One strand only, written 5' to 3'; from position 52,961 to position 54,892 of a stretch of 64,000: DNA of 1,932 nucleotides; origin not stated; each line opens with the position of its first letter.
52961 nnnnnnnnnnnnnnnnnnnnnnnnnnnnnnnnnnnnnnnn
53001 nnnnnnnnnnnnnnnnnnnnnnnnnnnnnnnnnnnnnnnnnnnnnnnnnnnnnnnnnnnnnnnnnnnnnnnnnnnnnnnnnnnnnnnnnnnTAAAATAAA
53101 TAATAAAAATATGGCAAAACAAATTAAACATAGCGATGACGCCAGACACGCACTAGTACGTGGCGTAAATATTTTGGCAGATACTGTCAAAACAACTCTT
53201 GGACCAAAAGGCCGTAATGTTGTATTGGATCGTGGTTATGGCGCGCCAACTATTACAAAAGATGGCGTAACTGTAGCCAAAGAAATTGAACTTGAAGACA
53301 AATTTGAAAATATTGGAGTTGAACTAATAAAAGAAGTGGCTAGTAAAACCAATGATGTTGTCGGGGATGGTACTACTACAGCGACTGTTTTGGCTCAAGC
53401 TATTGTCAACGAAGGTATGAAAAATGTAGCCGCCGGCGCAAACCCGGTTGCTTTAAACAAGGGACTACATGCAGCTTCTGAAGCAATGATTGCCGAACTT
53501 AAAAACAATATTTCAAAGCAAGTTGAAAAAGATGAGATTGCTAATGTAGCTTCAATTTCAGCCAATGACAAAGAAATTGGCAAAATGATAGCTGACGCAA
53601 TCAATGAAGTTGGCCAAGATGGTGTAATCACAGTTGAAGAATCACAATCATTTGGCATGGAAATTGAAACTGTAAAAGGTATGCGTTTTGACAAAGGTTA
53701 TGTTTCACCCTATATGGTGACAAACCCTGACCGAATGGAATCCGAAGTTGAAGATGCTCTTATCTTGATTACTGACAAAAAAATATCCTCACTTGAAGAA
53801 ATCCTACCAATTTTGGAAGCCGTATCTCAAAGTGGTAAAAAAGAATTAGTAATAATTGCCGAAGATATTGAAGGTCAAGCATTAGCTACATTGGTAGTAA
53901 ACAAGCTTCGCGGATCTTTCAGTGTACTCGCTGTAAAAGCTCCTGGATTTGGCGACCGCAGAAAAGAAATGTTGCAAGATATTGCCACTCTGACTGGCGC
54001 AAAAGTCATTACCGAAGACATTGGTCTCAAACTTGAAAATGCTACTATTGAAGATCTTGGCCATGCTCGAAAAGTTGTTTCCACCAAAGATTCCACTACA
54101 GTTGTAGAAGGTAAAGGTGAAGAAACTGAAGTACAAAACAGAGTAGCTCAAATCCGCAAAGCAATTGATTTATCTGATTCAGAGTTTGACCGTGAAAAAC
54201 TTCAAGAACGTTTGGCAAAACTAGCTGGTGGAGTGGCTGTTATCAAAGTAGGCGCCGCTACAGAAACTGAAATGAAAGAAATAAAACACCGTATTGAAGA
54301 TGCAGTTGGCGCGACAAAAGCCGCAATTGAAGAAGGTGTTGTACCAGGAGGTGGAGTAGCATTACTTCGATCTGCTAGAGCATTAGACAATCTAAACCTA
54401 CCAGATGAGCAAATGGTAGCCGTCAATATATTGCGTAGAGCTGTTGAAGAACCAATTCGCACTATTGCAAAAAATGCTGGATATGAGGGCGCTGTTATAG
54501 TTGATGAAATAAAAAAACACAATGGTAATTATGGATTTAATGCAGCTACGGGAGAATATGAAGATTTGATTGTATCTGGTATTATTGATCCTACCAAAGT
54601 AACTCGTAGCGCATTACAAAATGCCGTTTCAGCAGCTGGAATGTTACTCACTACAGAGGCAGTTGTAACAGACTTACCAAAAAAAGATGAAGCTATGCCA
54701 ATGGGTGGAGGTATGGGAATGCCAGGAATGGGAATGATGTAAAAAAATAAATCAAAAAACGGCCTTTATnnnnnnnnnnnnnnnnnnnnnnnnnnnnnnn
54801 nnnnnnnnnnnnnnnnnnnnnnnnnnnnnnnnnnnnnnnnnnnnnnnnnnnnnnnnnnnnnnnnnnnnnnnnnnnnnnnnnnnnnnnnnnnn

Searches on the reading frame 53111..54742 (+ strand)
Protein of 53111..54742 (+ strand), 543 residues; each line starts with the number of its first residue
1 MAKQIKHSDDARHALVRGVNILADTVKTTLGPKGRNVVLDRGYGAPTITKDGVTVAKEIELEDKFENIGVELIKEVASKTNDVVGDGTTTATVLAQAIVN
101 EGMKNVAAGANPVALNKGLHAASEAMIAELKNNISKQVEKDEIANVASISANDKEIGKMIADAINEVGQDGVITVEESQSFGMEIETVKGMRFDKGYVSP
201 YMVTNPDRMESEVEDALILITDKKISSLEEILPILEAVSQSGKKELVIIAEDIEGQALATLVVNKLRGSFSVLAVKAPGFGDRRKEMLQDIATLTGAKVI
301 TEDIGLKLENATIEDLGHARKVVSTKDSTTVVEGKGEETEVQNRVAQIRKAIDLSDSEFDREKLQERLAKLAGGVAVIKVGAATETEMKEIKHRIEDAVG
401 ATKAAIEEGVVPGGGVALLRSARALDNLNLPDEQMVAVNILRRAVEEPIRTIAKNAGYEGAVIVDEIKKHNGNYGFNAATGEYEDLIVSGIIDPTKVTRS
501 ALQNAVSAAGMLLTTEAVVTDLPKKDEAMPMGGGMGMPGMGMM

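Call 19: find_homologous_proteins(query=window:53111-54742:+, max_evalue=1e-100)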
Query window:53111-54742:+ (543 aa): 8000 proteins with E <= 1e-100 among 8000 candidates; the best 120 are listed.
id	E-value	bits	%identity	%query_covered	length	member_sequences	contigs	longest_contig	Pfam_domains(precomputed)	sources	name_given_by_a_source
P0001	0.0e+0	1131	100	100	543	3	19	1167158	PF00118.30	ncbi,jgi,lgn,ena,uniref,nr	ncbi:MAG: chaperonin GroL [Candidatus Magasanikbacteria bacterium RIFCSPHIGHO2_01_FULL_33_34]|uniref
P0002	0.0e+0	1025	91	97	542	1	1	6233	PF00118.30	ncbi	-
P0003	0.0e+0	1011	88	97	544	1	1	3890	PF00118.30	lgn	-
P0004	0.0e+0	1009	88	97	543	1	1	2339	PF00118.30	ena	-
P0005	1.7e-298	1008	88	97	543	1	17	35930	PF00118.30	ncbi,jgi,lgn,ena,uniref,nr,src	ncbi:MAG: chaperonin GroL [Candidatus Magasanikbacteria bacterium RIFOXYC2_FULL_40_16]|uniref:Chaper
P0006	4.3e-297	1004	94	95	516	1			PF00118.30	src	-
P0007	1.4e-290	982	86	97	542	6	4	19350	PF00118.30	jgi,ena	-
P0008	3.2e-288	974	86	97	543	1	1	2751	PF00118.30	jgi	jgi:chaperonin GroEL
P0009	4.5e-288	974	86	97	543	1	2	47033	PF00118.30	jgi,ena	-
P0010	8.6e-287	970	84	97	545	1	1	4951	PF00118.30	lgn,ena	-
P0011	8.7e-286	966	85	97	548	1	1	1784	PF00118.30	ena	-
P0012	2.2e-285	965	84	97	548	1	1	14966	PF00118.30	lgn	-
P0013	4.7e-281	951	85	97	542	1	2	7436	PF00118.30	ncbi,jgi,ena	-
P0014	7.0e-281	950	83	97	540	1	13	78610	PF00118.30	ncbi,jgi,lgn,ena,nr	ncbi:MAG TPA: chaperonin GroEL [Candidatus Magasanikbacteria bacterium]|nr:MAG: chaperonin GroL [Can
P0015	6.4e-279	944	83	97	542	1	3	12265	PF00118.30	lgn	-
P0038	3.3e-273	925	82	97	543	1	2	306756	PF00118.30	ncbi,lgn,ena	-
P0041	1.4e-272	923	79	97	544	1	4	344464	PF00118.30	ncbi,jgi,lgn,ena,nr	ncbi:chaperonin GroEL [Candidatus Parcubacteria bacterium]|jgi:chaperonin GroEL|nr:chaperonin GroEL 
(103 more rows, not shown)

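Call 20: find_encoding_contigs(protein=P0002, flank=3000, max_places=3)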
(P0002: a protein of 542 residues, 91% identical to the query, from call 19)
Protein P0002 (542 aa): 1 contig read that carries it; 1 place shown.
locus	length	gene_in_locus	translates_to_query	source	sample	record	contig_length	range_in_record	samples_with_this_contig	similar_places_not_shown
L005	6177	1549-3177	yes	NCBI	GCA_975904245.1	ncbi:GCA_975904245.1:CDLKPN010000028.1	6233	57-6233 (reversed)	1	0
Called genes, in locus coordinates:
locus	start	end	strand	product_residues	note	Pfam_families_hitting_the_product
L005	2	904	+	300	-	?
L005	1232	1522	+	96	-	PF00166:Cpn10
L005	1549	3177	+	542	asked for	PF00118:Cpn60_TCP1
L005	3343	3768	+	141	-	-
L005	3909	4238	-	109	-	-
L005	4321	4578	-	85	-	PF01402:RHH_1 (weak)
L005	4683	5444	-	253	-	PF00561:Abhydrolase_1 (faint), PF12146:Hydrolase_4 (faint), PF00326:Peptidase_S9 (weak)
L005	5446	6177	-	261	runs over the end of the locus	?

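Call 21: find_encoding_contigs(protein=P0005, flank=3000, max_places=3)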
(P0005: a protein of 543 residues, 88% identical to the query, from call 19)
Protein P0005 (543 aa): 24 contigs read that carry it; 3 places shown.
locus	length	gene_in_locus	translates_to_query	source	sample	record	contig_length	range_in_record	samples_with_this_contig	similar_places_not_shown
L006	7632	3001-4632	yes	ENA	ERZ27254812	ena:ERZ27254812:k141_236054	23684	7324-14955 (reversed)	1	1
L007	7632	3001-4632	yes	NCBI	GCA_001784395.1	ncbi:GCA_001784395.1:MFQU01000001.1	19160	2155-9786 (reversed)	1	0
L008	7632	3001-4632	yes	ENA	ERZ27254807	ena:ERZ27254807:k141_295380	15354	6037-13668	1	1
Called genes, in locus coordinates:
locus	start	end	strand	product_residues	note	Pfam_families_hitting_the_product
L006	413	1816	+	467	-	PF04932:Wzy_C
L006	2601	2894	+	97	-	PF00166:Cpn10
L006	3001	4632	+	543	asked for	PF00118:Cpn60_TCP1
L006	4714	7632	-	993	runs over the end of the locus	PF00090:TSP_1, PF19028:TSP1_spondin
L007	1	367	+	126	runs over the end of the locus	PF04480:DUF559, PF18741:MTES_1575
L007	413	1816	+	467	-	PF04932:Wzy_C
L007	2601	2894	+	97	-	PF00166:Cpn10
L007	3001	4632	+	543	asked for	PF00118:Cpn60_TCP1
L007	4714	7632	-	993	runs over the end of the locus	PF00090:TSP_1, PF19028:TSP1_spondin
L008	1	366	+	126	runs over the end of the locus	PF04480:DUF559, PF18741:MTES_1575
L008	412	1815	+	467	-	PF04932:Wzy_C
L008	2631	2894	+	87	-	PF00166:Cpn10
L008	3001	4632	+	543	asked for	PF00118:Cpn60_TCP1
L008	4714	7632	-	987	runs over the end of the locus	PF00090:TSP_1, PF19028:TSP1_spondin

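Call 22: find_encoding_contigs(protein=P0007, flank=3000, max_places=3)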
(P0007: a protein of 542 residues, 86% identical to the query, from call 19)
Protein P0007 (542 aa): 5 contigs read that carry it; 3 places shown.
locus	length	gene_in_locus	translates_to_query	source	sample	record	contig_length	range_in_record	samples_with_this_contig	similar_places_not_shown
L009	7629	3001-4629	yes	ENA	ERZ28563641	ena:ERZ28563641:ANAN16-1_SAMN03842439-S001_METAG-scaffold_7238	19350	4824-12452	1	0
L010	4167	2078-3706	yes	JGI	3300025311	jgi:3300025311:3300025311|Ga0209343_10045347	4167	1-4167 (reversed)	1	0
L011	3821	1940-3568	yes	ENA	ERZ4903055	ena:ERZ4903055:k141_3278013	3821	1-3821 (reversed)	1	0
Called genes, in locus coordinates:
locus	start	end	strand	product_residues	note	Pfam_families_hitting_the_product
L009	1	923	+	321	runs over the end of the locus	-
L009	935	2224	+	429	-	PF04932:Wzy_C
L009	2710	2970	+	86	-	PF00166:Cpn10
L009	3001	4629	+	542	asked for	PF00118:Cpn60_TCP1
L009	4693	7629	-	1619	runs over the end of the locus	PF18915:DUF5667 (weak)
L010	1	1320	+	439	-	?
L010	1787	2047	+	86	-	PF00166:Cpn10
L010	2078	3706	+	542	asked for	PF00118:Cpn60_TCP1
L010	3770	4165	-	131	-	?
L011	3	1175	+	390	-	?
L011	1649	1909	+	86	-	PF00166:Cpn10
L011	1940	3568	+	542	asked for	PF00118:Cpn60_TCP1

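Call 23: find_encoding_contigs(protein=P0009, flank=3000, max_places=3)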
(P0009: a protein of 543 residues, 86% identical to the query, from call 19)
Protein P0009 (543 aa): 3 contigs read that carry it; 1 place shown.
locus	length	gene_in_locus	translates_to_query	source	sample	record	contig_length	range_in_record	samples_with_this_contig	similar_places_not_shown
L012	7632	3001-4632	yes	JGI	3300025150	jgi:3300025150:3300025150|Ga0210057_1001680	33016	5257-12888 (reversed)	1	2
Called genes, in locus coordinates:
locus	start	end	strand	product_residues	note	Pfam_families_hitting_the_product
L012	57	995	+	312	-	-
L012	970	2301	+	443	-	PF04932:Wzy_C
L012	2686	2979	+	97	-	PF00166:Cpn10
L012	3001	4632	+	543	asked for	PF00118:Cpn60_TCP1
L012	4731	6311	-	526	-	PF22807:TrAA12, PF23500:DUF7133 (faint), PF07995:GSDH, PF10648:Gmad2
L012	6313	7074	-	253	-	PF01061:ABC2_membrane, PF12698:ABC2_membrane_3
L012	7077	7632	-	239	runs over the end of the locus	PF00005:ABC_tran, PF13304:AAA_21 (faint)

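Call 26: find_encoding_contigs(protein=P0014, flank=2500, max_places=2)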
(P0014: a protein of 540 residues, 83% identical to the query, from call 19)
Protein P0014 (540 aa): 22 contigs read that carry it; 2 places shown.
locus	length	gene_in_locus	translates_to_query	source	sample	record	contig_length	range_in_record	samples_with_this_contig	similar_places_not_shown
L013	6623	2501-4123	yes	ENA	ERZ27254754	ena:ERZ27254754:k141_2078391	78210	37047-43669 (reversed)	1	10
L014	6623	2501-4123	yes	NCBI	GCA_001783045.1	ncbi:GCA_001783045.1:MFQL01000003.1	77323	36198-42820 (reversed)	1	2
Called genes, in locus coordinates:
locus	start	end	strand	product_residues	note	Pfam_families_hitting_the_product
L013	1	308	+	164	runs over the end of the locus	-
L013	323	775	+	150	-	-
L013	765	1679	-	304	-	-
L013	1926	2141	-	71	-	-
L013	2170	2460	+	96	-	PF00166:Cpn10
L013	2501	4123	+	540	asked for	PF00118:Cpn60_TCP1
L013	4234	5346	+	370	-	PF03462:PCRF, PF00472:RF-1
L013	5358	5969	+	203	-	PF01300:Sua5_yciO_yrdC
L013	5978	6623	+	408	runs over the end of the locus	PF07690:MFS_1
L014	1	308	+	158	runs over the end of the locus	-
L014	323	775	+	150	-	-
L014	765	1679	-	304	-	-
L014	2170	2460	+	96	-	PF00166:Cpn10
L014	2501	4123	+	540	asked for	PF00118:Cpn60_TCP1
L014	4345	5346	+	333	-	PF03462:PCRF, PF00472:RF-1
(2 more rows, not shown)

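Call 27: find_encoding_contigs(protein=P0038, flank=2500, max_places=2)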
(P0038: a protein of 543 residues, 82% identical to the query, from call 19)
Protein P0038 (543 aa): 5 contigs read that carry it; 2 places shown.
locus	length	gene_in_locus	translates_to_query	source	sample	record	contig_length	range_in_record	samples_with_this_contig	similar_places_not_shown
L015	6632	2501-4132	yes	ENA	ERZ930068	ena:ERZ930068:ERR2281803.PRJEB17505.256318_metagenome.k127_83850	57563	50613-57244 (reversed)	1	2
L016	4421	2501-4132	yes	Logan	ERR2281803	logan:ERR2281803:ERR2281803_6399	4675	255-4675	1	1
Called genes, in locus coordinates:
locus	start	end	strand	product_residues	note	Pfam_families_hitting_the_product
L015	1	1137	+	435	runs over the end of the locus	PF04932:Wzy_C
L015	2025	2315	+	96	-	PF00166:Cpn10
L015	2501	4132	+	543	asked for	PF00118:Cpn60_TCP1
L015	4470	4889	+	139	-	-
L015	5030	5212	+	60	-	-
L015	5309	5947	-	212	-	PF02397:Bac_transf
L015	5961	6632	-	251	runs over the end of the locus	PF12146:Hydrolase_4 (faint), PF00326:Peptidase_S9 (weak)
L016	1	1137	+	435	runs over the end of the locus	PF04932:Wzy_C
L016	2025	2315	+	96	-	PF00166:Cpn10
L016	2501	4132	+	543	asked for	PF00118:Cpn60_TCP1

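Call 28: find_encoding_contigs(protein=P0041, flank=2500, max_places=2)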
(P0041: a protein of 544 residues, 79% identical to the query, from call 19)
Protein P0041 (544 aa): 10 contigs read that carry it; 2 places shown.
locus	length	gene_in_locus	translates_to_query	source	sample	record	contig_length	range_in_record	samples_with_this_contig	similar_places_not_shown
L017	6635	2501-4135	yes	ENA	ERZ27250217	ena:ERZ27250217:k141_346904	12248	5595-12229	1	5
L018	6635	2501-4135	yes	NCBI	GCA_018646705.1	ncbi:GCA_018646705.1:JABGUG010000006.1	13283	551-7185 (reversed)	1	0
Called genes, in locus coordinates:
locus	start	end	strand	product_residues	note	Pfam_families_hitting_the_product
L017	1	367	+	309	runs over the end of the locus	-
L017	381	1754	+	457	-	PF04932:Wzy_C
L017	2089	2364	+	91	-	PF00166:Cpn10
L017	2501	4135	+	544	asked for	PF00118:Cpn60_TCP1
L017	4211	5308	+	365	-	PF03462:PCRF, PF00472:RF-1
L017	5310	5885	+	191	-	PF01569:PAP2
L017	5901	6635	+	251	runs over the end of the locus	?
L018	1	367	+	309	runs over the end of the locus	-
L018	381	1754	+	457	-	PF04932:Wzy_C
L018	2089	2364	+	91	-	PF00166:Cpn10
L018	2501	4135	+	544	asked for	PF00118:Cpn60_TCP1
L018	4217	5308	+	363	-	PF03462:PCRF, PF00472:RF-1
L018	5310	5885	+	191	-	PF01569:PAP2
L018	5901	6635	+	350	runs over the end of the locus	PF00483:NTP_transferase, PF12804:NTP_transf_3 (weak), PF22640:ManC_GMP_beta-helix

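Call 47: find_related_loci(query=window:53111-54742:+, collection=metagenome_contigs, flank=2500)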
Query window:53111-54742:+ (543 aa) in metagenome_contigs; peptide patterns used: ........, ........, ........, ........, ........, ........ (x = any residue, [..] = any of these).
600 stretches matched a pattern (row limit reached: there are more); 596 encode a relative of the query (tblastn E <= 1e-3); the best 80 are kept; 80 distinct loci.
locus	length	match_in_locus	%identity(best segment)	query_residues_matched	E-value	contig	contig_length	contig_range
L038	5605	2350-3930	82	1-527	0e+0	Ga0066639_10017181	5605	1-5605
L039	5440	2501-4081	75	1-527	0e+0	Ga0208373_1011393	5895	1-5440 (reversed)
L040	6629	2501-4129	68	1-537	0e+0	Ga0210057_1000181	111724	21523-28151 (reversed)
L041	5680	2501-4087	66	1-528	0e+0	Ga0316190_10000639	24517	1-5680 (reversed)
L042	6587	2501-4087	67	1-526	0e+0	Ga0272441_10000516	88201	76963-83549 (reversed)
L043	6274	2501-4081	65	1-527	0e+0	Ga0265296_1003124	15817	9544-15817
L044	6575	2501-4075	66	1-525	0e+0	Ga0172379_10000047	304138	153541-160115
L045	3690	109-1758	63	1-542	0e+0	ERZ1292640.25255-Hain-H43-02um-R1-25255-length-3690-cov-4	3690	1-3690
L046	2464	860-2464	66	1-541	0e+0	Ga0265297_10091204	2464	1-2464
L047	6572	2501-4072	66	1-523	0e+0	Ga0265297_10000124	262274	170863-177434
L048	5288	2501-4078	63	1-525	0e+0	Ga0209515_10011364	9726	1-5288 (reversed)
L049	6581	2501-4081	66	1-527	0e+0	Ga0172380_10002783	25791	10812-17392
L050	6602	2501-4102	63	1-538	0e+0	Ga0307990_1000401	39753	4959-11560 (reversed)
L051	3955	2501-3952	68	1-483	0e+0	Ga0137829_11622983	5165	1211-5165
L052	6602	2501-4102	64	4-538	0e+0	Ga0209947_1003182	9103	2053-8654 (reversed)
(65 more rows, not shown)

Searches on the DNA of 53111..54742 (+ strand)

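Call 38: search_rna_families(sources=[L007, L019, L020, L021, L022, L023, L024, L025, L026, L030, L031, L032, L033, L034, L035, L037, L012, L017], threshold=gathering)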
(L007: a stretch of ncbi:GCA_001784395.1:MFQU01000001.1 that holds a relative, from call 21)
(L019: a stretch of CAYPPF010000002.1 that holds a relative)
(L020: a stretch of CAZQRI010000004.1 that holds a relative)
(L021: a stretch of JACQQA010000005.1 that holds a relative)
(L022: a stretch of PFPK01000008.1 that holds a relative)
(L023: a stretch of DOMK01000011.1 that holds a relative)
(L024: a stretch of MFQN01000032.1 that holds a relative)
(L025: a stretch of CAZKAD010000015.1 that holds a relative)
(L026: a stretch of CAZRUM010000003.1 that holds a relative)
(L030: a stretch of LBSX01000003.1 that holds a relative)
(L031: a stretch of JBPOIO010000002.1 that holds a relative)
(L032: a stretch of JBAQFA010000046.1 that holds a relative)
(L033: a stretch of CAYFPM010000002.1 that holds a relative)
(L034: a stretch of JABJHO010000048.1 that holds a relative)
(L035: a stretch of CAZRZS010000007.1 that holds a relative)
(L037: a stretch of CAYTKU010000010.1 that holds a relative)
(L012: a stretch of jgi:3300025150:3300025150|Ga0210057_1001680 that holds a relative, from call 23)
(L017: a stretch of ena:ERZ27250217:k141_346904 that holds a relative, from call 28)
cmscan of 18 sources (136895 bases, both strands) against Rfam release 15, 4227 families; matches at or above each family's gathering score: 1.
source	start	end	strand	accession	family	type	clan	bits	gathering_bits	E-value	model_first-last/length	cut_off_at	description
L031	7183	7256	+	RF00005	tRNA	Gene; tRNA;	CL00001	66.4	29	6.5e-12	1-71/71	no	tRNA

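Call 66: search_rna_families(source=L007, start=2040, end=2600, threshold=evalue, max_evalue=1, show_alignments=1)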
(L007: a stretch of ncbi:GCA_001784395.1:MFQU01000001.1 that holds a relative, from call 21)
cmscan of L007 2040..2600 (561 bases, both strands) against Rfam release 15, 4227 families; matches with E-value up to 1: 6.
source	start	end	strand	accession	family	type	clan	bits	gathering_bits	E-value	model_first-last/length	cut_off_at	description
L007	2199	2302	+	RF01859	Phe_leader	Cis-reg; leader;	-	22.6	55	0.22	1-125/125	no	Phenylalanine leader peptide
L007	2346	2456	+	RF01772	rnk_pseudo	Cis-reg; leader;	-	22.1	55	0.22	1-108/108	no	Pseudomonas rnk leader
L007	2419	2449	-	RF00125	IS128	Gene; sRNA;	-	20.7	80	0.063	166-196/209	no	IS128 RNA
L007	2347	2416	+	RF00233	Tymo_tRNA-like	Cis-reg;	-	20.5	40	0.058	1-84/84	no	Tymovirus/Pomovirus/Furovirus tRNA-like 3' UTR element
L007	2342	2412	+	RF01684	mascRNA-menRNA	Gene;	-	18.4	42.5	0.49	1-56/56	no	MALAT1-associated small cytoplasmic RNA/MEN beta RNA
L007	2342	2416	+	RF00023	tmRNA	Gene;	CL00001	17.3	47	5.3e-05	1-374/374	no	transfer-messenger RNA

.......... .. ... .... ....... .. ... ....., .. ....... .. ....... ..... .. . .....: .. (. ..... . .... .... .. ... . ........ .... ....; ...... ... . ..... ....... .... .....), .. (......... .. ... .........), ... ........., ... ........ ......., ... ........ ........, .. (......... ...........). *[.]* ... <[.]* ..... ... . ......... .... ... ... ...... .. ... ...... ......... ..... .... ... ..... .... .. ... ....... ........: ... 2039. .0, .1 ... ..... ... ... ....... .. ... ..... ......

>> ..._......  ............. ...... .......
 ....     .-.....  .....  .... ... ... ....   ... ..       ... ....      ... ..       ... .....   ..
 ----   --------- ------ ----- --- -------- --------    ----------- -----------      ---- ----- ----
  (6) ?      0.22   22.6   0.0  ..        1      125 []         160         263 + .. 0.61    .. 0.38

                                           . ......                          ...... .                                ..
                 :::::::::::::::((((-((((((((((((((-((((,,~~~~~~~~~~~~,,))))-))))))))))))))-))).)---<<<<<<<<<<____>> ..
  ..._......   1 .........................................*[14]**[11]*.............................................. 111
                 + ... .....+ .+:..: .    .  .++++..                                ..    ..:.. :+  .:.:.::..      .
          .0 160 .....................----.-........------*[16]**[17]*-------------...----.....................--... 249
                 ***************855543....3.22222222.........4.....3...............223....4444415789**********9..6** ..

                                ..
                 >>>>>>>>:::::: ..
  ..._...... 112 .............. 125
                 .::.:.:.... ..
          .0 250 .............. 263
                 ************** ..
